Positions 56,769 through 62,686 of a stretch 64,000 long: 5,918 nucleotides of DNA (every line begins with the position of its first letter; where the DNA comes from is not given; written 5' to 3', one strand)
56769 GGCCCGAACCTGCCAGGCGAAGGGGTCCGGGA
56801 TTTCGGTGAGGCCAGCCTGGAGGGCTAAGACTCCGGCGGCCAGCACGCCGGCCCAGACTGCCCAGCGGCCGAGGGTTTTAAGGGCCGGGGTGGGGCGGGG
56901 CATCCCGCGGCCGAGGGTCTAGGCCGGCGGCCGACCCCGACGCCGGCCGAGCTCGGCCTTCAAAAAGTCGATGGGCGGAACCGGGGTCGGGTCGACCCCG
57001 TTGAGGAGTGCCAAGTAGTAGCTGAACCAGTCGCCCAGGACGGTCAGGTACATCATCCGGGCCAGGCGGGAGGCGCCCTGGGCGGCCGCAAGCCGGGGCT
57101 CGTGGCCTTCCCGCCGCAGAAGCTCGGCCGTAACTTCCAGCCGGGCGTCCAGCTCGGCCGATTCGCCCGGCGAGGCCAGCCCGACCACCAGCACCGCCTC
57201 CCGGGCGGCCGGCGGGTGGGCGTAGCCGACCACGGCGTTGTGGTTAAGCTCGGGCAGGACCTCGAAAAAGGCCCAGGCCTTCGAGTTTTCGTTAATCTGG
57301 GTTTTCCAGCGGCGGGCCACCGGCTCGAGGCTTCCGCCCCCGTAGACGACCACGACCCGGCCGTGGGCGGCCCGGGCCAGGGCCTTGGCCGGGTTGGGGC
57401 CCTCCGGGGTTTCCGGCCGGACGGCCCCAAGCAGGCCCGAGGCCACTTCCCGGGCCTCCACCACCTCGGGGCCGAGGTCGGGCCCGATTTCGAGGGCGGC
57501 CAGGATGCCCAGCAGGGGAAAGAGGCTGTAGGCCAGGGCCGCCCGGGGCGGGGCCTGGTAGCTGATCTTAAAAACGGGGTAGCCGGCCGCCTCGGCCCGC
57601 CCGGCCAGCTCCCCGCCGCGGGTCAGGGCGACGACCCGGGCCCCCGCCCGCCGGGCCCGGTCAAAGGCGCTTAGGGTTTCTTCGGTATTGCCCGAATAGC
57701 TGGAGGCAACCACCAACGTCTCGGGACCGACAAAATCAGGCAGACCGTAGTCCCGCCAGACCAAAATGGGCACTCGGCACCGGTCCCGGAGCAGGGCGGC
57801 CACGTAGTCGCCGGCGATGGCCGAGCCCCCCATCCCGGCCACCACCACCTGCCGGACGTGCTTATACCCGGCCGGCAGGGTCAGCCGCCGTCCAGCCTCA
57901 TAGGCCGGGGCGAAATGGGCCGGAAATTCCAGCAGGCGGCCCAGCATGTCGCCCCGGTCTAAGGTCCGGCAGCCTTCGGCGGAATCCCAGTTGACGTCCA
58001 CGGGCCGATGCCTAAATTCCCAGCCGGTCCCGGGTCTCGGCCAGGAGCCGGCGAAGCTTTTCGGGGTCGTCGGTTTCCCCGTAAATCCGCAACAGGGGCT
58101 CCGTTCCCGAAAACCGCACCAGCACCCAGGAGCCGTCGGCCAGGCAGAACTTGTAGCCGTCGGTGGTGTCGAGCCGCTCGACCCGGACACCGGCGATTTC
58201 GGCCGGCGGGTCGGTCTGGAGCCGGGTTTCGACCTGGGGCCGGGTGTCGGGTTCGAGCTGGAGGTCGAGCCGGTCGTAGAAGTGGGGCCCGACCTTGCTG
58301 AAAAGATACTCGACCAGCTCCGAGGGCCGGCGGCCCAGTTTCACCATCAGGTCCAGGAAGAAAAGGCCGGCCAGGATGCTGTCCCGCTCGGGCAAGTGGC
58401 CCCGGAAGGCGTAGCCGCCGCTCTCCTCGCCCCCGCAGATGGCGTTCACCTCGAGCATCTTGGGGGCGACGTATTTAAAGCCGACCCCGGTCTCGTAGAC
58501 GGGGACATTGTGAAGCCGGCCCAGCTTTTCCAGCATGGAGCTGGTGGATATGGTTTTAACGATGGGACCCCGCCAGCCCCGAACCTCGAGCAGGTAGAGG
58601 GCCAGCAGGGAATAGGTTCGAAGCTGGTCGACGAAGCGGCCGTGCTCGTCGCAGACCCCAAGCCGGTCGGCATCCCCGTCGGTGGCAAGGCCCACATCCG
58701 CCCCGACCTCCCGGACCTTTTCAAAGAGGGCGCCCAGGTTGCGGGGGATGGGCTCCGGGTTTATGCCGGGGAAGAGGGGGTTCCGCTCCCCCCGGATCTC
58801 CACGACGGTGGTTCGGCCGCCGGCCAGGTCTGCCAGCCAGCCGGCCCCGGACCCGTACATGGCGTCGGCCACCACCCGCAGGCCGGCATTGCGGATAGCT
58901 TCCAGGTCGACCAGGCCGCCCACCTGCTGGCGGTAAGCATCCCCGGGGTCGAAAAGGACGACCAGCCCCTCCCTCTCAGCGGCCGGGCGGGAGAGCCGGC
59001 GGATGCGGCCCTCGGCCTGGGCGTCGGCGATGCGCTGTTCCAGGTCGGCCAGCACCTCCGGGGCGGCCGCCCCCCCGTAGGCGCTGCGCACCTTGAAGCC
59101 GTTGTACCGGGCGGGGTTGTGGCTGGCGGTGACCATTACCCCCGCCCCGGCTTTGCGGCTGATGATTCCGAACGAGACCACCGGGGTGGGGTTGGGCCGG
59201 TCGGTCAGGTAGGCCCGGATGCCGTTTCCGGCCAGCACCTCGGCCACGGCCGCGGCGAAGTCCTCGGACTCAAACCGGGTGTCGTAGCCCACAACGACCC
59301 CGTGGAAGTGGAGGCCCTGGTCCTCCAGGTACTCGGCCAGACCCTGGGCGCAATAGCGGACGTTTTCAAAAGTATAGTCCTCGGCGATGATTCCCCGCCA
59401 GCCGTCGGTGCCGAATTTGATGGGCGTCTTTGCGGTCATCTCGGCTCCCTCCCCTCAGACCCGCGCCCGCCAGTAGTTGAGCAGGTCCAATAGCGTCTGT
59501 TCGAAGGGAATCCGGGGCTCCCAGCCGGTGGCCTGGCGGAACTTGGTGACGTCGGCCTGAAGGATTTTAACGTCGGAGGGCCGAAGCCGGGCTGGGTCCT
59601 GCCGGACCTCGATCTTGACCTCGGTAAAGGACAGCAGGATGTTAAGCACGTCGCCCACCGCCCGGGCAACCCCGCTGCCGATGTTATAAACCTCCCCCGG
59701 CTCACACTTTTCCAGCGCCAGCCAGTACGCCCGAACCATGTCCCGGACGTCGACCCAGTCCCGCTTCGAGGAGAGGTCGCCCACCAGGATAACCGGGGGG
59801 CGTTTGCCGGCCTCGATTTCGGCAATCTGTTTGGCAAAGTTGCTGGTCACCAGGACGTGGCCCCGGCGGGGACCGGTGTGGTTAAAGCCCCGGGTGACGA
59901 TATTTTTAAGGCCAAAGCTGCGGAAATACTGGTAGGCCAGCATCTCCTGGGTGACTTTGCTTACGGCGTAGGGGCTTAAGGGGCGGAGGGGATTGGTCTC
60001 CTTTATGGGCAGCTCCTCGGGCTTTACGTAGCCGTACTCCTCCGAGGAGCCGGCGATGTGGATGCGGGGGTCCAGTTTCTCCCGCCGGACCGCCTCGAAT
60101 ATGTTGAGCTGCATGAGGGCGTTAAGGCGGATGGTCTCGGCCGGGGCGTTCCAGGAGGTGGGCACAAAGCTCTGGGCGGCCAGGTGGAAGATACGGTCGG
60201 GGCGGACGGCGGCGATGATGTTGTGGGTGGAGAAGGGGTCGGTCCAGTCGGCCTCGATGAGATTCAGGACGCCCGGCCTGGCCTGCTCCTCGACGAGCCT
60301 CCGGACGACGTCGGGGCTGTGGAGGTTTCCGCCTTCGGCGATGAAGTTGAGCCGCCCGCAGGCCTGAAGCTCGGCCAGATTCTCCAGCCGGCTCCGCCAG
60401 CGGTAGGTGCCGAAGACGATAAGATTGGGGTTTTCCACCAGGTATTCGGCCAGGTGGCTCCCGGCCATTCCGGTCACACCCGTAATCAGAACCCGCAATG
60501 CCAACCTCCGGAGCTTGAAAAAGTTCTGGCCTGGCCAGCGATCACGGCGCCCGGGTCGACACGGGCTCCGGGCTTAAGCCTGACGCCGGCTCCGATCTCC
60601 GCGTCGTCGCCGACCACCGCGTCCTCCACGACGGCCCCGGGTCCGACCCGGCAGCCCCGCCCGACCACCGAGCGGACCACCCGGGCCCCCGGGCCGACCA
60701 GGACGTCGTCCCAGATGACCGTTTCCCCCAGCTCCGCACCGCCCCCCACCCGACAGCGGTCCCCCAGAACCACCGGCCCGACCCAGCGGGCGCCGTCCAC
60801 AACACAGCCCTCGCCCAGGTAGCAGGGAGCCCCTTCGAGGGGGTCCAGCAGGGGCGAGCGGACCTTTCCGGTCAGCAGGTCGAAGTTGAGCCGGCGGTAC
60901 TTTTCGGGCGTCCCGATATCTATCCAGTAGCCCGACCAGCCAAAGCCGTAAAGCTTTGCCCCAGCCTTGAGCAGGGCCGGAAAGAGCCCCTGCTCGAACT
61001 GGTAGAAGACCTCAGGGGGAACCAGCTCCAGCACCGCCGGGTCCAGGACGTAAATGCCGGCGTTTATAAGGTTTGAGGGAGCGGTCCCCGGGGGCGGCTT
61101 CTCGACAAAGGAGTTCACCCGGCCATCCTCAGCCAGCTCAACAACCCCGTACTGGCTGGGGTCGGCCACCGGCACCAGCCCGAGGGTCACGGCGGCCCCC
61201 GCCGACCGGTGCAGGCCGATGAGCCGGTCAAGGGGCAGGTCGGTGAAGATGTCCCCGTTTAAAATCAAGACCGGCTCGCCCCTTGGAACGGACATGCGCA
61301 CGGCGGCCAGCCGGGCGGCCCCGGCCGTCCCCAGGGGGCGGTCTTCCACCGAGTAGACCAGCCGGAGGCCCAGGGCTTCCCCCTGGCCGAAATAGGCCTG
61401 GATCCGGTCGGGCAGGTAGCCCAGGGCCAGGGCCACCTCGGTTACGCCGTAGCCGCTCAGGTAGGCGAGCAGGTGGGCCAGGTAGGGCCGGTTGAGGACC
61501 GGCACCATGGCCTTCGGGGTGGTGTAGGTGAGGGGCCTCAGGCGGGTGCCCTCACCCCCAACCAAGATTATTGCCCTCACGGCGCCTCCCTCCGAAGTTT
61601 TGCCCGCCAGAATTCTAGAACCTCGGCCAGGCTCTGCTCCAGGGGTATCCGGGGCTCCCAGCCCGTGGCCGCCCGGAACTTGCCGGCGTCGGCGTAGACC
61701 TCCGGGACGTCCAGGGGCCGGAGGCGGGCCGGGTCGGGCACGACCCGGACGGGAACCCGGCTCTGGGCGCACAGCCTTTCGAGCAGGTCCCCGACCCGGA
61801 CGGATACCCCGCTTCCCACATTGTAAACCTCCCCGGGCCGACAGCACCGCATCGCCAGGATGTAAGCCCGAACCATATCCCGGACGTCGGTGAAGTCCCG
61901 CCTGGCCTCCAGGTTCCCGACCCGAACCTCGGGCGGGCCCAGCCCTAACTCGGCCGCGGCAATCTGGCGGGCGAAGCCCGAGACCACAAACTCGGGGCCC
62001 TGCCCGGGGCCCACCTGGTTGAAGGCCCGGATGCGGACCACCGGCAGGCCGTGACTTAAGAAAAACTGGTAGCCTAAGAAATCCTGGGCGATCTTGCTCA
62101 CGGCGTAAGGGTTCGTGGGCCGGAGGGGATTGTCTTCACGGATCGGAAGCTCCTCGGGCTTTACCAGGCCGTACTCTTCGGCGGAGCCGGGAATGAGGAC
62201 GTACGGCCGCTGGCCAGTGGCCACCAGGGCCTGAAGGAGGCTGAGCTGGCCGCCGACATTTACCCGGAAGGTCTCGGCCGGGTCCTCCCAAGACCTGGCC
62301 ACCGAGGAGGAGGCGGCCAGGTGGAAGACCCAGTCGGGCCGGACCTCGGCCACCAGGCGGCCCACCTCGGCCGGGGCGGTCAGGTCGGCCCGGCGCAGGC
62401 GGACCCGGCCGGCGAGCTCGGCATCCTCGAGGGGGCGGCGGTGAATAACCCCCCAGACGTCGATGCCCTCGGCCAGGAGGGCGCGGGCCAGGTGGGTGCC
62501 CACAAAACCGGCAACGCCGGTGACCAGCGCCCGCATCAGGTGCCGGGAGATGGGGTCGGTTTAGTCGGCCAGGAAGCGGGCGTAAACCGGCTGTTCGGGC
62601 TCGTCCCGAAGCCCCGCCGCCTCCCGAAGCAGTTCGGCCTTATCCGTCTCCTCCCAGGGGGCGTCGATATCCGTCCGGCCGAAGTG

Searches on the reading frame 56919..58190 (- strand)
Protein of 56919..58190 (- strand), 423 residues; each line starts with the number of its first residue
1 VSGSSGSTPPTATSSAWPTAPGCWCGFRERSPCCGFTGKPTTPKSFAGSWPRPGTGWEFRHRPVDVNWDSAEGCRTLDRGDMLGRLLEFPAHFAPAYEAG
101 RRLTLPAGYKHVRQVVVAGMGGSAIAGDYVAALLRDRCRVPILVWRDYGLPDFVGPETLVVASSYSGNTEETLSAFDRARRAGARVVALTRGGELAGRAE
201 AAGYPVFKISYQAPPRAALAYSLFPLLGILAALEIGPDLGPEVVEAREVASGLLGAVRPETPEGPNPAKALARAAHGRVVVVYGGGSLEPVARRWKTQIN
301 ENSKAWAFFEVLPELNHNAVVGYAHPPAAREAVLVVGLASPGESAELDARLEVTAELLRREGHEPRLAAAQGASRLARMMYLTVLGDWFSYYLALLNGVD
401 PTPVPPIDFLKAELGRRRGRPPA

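Call 18: search_protein_families(library=pfam, proteins=[window:56919-58190:-], max_evalue=0.00001)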
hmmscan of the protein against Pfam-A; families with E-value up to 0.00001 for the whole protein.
window:56919-58190:- (423 aa): 2 families
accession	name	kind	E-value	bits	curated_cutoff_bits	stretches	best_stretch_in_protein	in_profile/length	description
PF10432.14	bact-PGI_C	-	6.8e-48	162.9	24.5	1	266-414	3-151/151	Bacterial phospho-glucose isomerase C-terminal SIS domain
PF01380.27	SIS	-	4.3e-08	33.5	25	0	112-191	5-88/131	SIS domain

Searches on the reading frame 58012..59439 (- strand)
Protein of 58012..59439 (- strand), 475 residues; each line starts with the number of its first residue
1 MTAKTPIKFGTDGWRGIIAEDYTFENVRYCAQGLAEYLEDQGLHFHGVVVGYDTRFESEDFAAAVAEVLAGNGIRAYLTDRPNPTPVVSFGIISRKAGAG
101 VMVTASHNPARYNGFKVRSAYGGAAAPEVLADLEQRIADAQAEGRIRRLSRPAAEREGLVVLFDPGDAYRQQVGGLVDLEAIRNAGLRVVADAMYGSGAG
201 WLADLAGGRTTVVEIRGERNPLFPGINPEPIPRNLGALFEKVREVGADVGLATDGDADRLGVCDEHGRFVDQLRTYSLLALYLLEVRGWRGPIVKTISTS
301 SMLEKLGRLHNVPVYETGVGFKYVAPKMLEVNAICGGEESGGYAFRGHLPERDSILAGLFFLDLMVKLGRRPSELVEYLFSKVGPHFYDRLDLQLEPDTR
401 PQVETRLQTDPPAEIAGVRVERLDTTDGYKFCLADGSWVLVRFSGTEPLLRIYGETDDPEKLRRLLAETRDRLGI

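Call 18: search_protein_families(library=pfam, proteins=[window:58012-59439:-], max_evalue=0.00001)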
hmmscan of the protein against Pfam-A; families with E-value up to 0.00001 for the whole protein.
window:58012-59439:- (475 aa): 4 families
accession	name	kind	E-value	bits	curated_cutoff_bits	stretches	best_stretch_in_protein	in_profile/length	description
PF02878.22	PGM_PMM_I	-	6.7e-39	133.2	22.5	1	7-140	2-134/138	Phosphoglucomutase/phosphomannomutase, alpha/beta/alpha domain I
PF02880.22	PGM_PMM_III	-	1.2e-24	87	20.7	1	277-381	7-113/115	Phosphoglucomutase/phosphomannomutase, alpha/beta/alpha domain III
PF02879.22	PGM_PMM_II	-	2.6e-22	79.7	29.3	1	167-267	1-103/103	Phosphoglucomutase/phosphomannomutase, alpha/beta/alpha domain II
PF00408.26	PGM_PMM_IV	-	2.1e-11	44.1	23.1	1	412-471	12-67/68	Phosphoglucomutase/phosphomannomutase, C-terminal domain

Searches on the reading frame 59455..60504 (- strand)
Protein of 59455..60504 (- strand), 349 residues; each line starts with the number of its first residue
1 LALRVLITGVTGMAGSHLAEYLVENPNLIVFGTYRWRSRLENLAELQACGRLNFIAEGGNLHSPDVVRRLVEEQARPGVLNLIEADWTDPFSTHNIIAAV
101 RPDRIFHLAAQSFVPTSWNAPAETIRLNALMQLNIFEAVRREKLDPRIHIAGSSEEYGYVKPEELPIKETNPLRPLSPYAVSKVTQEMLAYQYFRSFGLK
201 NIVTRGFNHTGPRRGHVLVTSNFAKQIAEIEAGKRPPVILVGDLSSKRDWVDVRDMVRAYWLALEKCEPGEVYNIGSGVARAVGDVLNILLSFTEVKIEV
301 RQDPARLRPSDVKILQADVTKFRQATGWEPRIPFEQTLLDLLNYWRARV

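Call 18: search_protein_families(library=pfam, proteins=[window:59455-60504:-], max_evalue=0.00001)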
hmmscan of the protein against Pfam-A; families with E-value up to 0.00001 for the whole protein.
window:59455-60504:- (349 aa): 3 families
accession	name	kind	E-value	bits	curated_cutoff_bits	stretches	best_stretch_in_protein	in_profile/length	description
PF16363.11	GDP_Man_Dehyd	-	1.2e-74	252.2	27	1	6-338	1-329/332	GDP-mannose 4,6 dehydratase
PF01370.27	Epimerase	-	4.4e-58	197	20.9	1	5-276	1-240/240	NAD dependent epimerase/dehydratase family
PF02719.21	Polysacc_synt_2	-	7.5e-06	25.8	20.2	0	85-146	61-122/293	Polysaccharide biosynthesis protein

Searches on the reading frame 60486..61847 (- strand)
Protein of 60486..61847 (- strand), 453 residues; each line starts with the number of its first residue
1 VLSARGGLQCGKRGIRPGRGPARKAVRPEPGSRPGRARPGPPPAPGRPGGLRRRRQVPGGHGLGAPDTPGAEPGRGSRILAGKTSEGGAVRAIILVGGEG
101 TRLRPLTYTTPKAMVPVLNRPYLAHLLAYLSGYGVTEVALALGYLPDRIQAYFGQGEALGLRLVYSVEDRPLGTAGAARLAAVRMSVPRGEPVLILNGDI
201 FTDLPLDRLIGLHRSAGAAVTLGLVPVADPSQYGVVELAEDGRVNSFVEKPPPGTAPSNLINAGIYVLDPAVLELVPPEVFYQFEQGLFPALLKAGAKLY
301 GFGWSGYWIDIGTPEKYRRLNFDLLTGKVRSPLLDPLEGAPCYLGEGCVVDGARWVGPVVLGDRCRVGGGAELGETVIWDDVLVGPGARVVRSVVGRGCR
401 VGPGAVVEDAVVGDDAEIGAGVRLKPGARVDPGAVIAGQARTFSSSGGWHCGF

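Call 18: search_protein_families(library=pfam, proteins=[window:60486-61847:-], max_evalue=0.00001)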
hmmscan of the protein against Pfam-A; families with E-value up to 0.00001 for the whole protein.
window:60486-61847:- (453 aa): 5 families
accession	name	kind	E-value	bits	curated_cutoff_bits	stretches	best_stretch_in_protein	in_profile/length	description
PF00483.29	NTP_transferase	-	2.1e-45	155.7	21.2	1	92-324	2-242/245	Nucleotidyl transferase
PF00132.30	Hexapep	-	1.4e-13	50.3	27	0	376-408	2-35/36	Bacterial transferase hexapeptide (six repeats)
PF25084.1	LbH_EIF2B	-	1.8e-12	47.6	54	1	342-423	22-104/105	EIF2B subunit epsilon LbH domain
PF24894.1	Hexapep_GlmU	-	2.6e-12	47.2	23.3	1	344-407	21-83/104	GlmU-like, C-terminal hexapeptide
PF12804.13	NTP_transf_3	-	4.6e-08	33.8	27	1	92-200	1-96/160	MobA-like NTP transferase domain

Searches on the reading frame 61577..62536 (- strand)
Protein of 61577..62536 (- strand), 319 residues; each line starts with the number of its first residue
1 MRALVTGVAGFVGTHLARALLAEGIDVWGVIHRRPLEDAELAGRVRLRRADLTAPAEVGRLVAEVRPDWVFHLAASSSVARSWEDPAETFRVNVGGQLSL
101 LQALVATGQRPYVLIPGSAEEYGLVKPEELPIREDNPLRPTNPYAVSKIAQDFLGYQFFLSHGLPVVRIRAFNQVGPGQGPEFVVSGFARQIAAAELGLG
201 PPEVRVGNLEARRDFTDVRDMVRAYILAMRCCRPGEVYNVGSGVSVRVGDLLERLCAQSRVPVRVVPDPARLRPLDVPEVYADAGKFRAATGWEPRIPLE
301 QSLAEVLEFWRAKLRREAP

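Call 85: search_protein_families(library=pfam, proteins=[window:61577-62536:-], max_evalue=0.00001)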
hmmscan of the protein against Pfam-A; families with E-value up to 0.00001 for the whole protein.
window:61577-62536:- (319 aa): 5 families
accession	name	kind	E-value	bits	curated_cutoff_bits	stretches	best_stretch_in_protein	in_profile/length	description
PF16363.11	GDP_Man_Dehyd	-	5.3e-66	223.8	27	1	4-305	1-331/332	GDP-mannose 4,6 dehydratase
PF01370.27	Epimerase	-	5e-56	190.2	20.9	1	3-241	1-240/240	NAD dependent epimerase/dehydratase family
PF04321.23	RmlD_sub_bind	-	9.3e-11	41.8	27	1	1-149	1-130/287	RmlD substrate binding domain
PF02719.21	Polysacc_synt_2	-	1.6e-06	27.9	20.2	0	4-115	2-126/293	Polysaccharide biosynthesis protein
PF01073.25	3Beta_HSD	-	6.8e-06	25.7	22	0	4-108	1-107/280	3-beta hydroxysteroid dehydrogenase/isomerase family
